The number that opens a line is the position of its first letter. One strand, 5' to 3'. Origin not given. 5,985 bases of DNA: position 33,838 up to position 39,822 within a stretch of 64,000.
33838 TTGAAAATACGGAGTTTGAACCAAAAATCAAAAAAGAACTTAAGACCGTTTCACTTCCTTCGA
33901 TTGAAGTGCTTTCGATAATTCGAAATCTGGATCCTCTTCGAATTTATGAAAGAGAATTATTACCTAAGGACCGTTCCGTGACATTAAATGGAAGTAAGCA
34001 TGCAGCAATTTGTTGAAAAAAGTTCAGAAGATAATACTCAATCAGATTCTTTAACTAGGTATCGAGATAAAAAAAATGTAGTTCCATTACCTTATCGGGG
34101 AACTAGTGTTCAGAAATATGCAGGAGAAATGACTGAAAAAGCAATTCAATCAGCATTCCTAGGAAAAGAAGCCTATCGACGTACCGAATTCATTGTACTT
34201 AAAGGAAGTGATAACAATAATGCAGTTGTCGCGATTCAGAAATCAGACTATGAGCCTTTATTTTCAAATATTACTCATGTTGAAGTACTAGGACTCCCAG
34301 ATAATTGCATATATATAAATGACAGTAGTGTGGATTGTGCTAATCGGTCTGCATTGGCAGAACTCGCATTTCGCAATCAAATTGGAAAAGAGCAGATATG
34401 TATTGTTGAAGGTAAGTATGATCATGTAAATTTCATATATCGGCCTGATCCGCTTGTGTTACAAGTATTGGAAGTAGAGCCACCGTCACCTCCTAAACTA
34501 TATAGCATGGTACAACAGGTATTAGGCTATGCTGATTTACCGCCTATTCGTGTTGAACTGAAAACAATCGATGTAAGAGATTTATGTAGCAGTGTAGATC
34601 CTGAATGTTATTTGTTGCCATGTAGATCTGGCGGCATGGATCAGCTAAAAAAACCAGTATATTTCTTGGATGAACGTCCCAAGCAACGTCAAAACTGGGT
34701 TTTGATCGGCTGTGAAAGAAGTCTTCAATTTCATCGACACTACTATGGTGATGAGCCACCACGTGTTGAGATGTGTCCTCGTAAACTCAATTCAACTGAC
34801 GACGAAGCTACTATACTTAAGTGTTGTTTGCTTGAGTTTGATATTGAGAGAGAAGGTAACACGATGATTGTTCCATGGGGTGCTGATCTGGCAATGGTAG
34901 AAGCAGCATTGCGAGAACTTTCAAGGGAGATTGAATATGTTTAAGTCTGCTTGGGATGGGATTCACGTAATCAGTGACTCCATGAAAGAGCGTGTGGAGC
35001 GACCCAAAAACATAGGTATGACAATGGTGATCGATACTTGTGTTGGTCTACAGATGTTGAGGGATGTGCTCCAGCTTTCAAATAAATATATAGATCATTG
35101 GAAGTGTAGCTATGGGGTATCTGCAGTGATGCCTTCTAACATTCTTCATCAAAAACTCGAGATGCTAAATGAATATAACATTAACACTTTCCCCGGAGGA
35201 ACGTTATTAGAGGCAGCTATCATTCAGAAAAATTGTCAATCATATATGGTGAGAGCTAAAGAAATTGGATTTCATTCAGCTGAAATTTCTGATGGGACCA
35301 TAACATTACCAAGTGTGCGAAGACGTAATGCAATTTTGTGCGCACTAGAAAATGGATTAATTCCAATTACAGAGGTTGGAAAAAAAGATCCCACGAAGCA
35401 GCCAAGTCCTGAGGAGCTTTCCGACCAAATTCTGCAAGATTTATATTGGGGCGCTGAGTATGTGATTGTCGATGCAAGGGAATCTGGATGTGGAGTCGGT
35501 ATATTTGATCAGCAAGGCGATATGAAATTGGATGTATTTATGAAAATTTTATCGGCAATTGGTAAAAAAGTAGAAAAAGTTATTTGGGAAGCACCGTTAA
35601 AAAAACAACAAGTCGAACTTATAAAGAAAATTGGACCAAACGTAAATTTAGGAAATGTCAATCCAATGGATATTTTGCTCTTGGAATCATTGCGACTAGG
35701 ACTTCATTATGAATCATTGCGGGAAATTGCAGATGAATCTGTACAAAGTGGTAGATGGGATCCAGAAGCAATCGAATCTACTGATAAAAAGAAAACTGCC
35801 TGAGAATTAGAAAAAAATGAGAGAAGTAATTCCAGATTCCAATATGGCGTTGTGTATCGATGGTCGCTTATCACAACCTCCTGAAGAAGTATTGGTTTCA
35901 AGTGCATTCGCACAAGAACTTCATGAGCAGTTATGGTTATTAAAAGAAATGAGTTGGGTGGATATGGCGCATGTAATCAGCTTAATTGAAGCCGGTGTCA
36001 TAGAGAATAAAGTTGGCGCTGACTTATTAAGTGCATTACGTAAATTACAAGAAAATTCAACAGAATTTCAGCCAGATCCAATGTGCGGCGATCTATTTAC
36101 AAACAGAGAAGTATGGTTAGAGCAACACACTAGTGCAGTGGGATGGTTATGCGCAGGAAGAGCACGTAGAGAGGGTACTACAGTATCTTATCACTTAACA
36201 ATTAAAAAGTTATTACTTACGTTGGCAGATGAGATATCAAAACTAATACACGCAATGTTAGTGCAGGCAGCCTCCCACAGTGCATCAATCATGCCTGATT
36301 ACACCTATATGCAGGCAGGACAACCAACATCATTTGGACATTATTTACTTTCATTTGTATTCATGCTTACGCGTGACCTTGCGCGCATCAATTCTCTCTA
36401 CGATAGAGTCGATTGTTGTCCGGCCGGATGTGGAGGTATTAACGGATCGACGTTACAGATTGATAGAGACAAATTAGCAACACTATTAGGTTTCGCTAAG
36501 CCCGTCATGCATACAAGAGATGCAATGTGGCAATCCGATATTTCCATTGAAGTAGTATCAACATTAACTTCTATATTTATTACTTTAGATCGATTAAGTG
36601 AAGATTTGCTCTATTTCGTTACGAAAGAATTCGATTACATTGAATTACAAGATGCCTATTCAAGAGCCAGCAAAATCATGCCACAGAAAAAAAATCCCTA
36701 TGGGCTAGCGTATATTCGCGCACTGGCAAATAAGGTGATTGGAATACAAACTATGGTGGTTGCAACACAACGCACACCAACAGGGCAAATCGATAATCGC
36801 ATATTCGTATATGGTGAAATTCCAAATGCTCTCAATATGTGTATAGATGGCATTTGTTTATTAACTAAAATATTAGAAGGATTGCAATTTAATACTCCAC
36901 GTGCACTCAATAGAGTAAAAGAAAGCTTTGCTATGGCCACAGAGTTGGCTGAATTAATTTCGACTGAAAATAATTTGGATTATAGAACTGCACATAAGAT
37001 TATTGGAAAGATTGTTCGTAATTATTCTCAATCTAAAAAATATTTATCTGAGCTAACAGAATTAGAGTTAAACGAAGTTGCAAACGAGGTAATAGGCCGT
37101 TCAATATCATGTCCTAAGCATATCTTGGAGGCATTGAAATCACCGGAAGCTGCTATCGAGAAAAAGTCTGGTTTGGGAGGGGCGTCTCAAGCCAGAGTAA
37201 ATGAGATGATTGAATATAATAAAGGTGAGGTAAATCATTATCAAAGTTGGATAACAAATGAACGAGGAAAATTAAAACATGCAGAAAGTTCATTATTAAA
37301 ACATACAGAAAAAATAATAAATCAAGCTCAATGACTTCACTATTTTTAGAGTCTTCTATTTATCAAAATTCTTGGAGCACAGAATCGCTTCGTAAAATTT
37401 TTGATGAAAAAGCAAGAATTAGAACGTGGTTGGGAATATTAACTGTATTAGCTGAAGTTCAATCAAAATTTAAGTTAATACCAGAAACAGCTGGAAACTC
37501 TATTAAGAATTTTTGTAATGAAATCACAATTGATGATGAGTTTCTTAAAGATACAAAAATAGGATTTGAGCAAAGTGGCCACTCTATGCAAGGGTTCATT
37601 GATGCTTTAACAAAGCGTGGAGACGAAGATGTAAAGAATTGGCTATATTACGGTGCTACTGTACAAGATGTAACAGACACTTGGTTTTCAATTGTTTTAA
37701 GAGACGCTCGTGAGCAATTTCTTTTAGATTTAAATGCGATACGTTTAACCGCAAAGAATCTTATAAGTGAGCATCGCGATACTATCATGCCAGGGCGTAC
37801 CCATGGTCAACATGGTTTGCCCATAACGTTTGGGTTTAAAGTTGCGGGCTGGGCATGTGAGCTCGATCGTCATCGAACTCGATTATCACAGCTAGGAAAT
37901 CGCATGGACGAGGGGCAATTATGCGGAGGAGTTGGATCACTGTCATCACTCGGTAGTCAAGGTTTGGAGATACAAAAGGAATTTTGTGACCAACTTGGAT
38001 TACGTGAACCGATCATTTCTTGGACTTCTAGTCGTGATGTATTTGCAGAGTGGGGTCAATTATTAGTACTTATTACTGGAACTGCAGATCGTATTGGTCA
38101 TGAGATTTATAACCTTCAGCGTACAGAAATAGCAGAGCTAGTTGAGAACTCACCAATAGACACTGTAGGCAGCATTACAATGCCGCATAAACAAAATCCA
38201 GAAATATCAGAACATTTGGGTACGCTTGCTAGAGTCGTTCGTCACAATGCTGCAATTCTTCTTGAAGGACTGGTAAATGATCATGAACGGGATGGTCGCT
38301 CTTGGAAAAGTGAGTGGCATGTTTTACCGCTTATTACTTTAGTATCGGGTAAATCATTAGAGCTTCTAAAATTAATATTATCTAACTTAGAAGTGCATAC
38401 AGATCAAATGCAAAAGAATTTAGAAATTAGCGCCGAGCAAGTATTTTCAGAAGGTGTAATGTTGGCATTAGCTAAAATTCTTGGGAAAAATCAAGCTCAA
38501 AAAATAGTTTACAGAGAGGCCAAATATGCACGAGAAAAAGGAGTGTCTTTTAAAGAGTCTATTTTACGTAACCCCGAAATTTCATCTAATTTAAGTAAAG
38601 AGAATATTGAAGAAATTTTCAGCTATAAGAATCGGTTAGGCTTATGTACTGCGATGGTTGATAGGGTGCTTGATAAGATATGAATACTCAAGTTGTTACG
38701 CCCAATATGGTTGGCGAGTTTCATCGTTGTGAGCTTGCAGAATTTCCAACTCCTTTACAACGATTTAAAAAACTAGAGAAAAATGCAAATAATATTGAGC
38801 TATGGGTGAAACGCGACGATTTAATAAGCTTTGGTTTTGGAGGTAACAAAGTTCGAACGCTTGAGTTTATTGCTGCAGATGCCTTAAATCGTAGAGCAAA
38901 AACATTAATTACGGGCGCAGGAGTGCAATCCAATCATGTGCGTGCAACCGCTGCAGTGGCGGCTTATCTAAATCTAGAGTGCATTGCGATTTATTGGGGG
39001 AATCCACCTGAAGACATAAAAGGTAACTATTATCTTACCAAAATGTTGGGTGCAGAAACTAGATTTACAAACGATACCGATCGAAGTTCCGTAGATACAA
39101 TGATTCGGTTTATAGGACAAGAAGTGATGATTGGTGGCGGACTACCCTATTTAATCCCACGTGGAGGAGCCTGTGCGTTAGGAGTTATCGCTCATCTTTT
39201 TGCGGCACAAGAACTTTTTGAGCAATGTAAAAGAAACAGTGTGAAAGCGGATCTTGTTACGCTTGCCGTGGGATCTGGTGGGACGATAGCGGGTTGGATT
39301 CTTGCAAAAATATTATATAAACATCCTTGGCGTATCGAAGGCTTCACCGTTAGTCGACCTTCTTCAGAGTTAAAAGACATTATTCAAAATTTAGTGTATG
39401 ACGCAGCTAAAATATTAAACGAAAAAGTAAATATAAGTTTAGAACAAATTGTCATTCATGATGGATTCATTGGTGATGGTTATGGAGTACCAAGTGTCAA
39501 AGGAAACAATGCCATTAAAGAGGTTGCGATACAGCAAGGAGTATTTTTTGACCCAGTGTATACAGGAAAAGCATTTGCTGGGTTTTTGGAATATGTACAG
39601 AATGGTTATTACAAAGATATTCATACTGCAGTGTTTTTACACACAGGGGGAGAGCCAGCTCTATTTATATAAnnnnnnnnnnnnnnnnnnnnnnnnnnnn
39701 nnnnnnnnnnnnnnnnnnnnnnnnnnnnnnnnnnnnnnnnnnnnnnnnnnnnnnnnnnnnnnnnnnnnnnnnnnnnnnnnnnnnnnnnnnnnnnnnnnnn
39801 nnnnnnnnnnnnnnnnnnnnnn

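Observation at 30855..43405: Operon combining the bacterial-type coenzyme M biosynthesis gene set with a MetE-like Zn alkyltransferase and a thioether-processing toolkit, on a mobile island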

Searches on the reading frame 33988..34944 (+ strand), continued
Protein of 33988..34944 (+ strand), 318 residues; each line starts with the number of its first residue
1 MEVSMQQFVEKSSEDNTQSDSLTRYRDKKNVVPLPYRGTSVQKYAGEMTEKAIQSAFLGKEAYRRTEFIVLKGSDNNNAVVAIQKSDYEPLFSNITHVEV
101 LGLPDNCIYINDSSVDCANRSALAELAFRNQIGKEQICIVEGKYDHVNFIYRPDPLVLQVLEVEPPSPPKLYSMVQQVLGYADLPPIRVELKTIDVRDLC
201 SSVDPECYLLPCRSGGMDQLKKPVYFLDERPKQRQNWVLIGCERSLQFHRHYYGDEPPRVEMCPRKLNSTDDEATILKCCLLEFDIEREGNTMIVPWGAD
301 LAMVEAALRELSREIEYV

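Call 75: search_solved_structures(query=L083:3563-4957:+, max_evalue=1e-50)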
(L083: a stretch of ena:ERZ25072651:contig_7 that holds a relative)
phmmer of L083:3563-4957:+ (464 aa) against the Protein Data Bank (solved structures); distinct sequences matched with E-value up to 1e-50: 1.
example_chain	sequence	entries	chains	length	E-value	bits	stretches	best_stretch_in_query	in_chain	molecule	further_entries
3ic9_A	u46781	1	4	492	1.9e-86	294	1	8-456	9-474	dihydrolipoamide dehydrogenase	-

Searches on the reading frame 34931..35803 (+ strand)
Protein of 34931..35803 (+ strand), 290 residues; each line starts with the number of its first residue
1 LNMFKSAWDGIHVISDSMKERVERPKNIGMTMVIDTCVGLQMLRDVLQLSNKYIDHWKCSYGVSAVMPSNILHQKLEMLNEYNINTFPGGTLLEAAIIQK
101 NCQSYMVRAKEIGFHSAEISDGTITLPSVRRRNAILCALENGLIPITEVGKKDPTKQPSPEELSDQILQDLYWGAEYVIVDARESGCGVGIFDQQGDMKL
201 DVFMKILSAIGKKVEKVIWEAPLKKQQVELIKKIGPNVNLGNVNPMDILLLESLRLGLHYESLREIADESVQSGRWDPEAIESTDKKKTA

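Call 4: search_protein_families(library=ncbifam, proteins=[window:34931-35803:+], max_evalue=0.00001)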
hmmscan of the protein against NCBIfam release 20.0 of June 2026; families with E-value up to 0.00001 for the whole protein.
window:34931-35803:+ (290 aa): 1 family
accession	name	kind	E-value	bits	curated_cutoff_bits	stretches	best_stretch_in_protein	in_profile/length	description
TIGR03849.2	arch_ComA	equivalog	2.6e-86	289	280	1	24-263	2-240/241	phosphosulfolactate synthase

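Call 5: search_protein_families(library=pfam, proteins=[window:34931-35803:+], max_evalue=0.001)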
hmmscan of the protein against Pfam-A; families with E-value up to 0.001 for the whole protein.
window:34931-35803:+ (290 aa): 1 family
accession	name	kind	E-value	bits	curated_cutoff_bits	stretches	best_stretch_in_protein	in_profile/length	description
PF02679.21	ComA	-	4.8e-79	265.7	25.2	1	20-259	2-241/243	(2R)-phospho-3-sulfolactate synthase (ComA)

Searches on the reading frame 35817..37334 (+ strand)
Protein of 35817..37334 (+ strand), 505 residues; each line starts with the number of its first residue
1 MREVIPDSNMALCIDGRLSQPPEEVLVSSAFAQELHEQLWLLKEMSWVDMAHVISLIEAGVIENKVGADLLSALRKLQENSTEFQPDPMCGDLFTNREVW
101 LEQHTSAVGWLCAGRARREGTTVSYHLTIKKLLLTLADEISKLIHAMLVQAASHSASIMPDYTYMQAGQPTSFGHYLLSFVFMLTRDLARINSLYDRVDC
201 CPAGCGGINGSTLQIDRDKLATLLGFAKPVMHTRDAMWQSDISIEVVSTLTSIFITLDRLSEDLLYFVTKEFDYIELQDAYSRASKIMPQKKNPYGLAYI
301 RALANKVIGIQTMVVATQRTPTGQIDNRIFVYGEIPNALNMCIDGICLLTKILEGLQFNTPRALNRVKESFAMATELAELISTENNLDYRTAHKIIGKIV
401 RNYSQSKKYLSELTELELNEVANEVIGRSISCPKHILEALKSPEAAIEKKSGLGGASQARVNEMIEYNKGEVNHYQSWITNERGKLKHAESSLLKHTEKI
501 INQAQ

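Call 4: search_protein_families(library=ncbifam, proteins=[window:35817-37334:+], max_evalue=0.00001)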
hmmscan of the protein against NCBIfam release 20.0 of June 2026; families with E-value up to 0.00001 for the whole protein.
window:35817-37334:+ (505 aa): 13 families
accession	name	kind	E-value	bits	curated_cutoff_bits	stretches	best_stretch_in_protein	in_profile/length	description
NF052535.1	CoM_syn_XcbC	exception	7.4e-176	585.7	575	1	10-500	4-493/495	2-phosphosulfolactate phosphatase XcbC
TIGR00838.1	argH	equivalog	9.1e-82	275.5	279.5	1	30-472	16-454/455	argininosuccinate lyase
NF002563.0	PRK02186.1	subfamily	2.9e-60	204.5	625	1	33-409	429-811/890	argininosuccinate lyase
NF008964.0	PRK12308.1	equivalog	2.9e-58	197.7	657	1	55-474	43-458/624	argininosuccinate lyase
NF005218.0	PRK06705.1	equivalog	1.9e-57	195.2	883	1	39-502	35-501/502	argininosuccinate lyase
NF005000.0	PRK06389.1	equivalog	6.5e-24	84.8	388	1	50-413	40-396/434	argininosuccinate lyase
NF052536.2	CoM_syn_XcbD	exception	8.2e-14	51.2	600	1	105-412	95-405/443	3-sulfopropionylcysteine synthase XcbD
NF006554.0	PRK09053.1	equivalog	2.5e-13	49.7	595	1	126-413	118-408/453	3-carboxy-cis,cis-muconate cycloisomerase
NF008909.0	PRK12273.1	subfamily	7.4e-13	48.2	510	1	125-412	151-449/474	aspartate ammonia-lyase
TIGR02426.1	protocat_pcaB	equivalog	9.8e-13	47.7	355.75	1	127-310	109-291/338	3-carboxy-cis,cis-muconate cycloisomerase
NF006500.1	PRK08937.2-4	subfamily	1e-12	47.6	626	1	125-404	115-397/448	adenylosuccinate lyase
TIGR00928.1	purB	equivalog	7.8e-12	44.7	326.2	1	124-413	104-399/436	adenylosuccinate lyase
TIGR00839.1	aspA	equivalog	1.3e-08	34.3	681.2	1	124-412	145-444/468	aspartate ammonia-lyase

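Call 5: search_protein_families(library=pfam, proteins=[window:35817-37334:+], max_evalue=0.001)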
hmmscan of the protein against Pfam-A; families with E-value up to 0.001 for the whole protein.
window:35817-37334:+ (505 aa): 2 families
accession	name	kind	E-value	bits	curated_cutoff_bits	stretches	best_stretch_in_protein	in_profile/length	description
PF00206.25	Lyase_1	-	9.8e-35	120.9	27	1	30-309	13-312/312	Lyase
PF14698.11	ASL_C2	-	4.7e-10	40.2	27.3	1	371-424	1-53/69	Argininosuccinate lyase C-terminal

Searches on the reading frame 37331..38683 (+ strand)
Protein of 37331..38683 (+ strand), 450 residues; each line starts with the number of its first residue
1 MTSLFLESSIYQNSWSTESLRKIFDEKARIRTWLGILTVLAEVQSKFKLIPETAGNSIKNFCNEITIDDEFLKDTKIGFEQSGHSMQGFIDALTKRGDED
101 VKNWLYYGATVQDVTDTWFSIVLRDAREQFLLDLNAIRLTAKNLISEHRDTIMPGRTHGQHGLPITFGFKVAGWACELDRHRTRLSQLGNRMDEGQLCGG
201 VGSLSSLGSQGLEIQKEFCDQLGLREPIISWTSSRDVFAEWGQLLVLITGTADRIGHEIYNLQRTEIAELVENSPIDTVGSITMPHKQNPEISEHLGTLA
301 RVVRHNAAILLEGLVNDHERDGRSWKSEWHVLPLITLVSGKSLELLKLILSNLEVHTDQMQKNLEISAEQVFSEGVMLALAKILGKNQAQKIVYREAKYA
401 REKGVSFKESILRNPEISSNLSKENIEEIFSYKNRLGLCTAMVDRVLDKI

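Call 4: search_protein_families(library=ncbifam, proteins=[window:37331-38683:+], max_evalue=0.00001)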
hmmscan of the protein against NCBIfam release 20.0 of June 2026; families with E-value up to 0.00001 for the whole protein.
window:37331-38683:+ (450 aa): 16 families
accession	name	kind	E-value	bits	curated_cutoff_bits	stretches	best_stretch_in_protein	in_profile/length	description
NF052536.2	CoM_syn_XcbD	exception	2.8e-181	603.1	600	1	5-447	4-443/443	3-sulfopropionylcysteine synthase XcbD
NF006500.1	PRK08937.2-4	subfamily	1.9e-114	383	626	1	5-449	4-445/448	adenylosuccinate lyase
NF006554.0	PRK09053.1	equivalog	8.3e-89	298.5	595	1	10-448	8-446/453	3-carboxy-cis,cis-muconate cycloisomerase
TIGR00928.1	purB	equivalog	2.2e-74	250.8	326.2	1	16-446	6-435/436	adenylosuccinate lyase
TIGR02426.1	protocat_pcaB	equivalog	3.3e-70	236.7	355.75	1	13-350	4-335/338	3-carboxy-cis,cis-muconate cycloisomerase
NF052556.1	NtrsucLyaStm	equivalog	1.2e-58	199.2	650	1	26-448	33-465/466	nitrosuccinate lyase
NF004631.0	PRK05975.1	equivalog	3.1e-50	171.1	371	1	9-354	9-346/352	3-carboxy-cis,cis-muconate cycloisomerase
TIGR00838.1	argH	equivalog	6.6e-17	61.6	279.5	1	92-434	88-427/455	argininosuccinate lyase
NF006764.0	PRK09285.1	equivalog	7.1e-15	54.3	446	1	88-290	98-304/456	adenylosuccinate lyase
NF008964.0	PRK12308.1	equivalog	4e-12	45.3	657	1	100-418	98-413/624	argininosuccinate lyase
NF008909.0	PRK12273.1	subfamily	5.4e-12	45.3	510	1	113-434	145-460/474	aspartate ammonia-lyase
NF052535.1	CoM_syn_XcbC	exception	7.2e-12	44.8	575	1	103-366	103-363/495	2-phosphosulfolactate phosphatase XcbC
TIGR00979.1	fumC_II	equivalog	6.1e-09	35.2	664.75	1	125-413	152-438/458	class II fumarate hydratase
NF005218.0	PRK06705.1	equivalog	1.9e-07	30.2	883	1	101-301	106-304/502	argininosuccinate lyase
TIGR00839.1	aspA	equivalog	2.3e-06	26.8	681.2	1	112-434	139-455/468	aspartate ammonia-lyase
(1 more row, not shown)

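Call 5: search_protein_families(library=pfam, proteins=[window:37331-38683:+], max_evalue=0.001)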
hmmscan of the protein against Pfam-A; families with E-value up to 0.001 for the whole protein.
window:37331-38683:+ (450 aa): 2 families
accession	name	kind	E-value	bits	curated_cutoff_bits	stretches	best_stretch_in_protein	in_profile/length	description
PF00206.25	Lyase_1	-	4.1e-36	125.4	27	1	17-303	7-310/312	Lyase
PF10397.14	ADSL_C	-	9.8e-15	55.1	32.7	1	371-446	3-79/79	Adenylosuccinate lyase C-terminus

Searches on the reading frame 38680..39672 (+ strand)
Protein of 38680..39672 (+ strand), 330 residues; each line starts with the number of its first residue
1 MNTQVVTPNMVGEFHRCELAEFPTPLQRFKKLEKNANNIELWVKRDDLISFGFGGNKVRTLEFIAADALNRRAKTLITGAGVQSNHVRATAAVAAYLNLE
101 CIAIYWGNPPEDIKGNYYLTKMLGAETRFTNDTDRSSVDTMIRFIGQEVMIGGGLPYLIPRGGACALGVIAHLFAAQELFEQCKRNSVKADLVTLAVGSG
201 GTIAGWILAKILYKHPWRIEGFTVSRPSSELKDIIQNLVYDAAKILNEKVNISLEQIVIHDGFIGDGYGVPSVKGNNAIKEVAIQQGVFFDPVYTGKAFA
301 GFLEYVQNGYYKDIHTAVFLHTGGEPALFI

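Call 4: search_protein_families(library=ncbifam, proteins=[window:38680-39672:+], max_evalue=0.00001)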
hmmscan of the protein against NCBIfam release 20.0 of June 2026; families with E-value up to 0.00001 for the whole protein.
window:38680-39672:+ (330 aa): 9 families
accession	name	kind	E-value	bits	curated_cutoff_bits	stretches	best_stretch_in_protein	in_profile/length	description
NF052537.1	CoM_syn_XcbE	exception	4.2e-138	459.9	450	1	13-330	5-322/322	coenzyme M biosynthesis enzyme XcbE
NF052482.1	sulfolyase_CuyA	equivalog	2.3e-77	260.1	450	1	12-329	4-325/332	D-cysteate sulfo-lyase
TIGR01275.1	ACC_deam_rel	subfamily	1.7e-75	254.3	289.4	1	18-329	2-315/321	pyridoxal phosphate-dependent enzymes, D-cysteine desulfhydrase family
NF003030.0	PRK03910.1-3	equivalog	1.4e-66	225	429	1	9-329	8-329/338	D-cysteine desulfhydrase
NF010646.0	PRK14045.1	equivalog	4.4e-61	207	550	1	10-329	8-319/329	1-aminocyclopropane-1-carboxylate deaminase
NF003029.0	PRK03910.1-1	equivalog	1.2e-57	195.8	610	1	12-329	7-322/328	D-cysteine desulfhydrase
NF003032.0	PRK03910.1-5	equivalog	3.9e-56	190.6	469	1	11-329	7-324/330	D-cysteine desulfhydrase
TIGR01274.1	ACC_deam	equivalog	3.4e-47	161.2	392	1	13-328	4-327/337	1-aminocyclopropane-1-carboxylate deaminase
TIGR00263.1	trpB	equivalog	3.2e-06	26.5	392.45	1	20-127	47-151/385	tryptophan synthase subunit beta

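Call 5: search_protein_families(library=pfam, proteins=[window:38680-39672:+], max_evalue=0.001)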
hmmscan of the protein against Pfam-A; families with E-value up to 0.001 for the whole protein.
window:38680-39672:+ (330 aa): 1 family
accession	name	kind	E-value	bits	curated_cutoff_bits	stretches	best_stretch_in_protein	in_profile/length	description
PF00291.31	PALP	-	5.5e-34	118.3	35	1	19-323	3-295/295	Pyridoxal-phosphate dependent enzyme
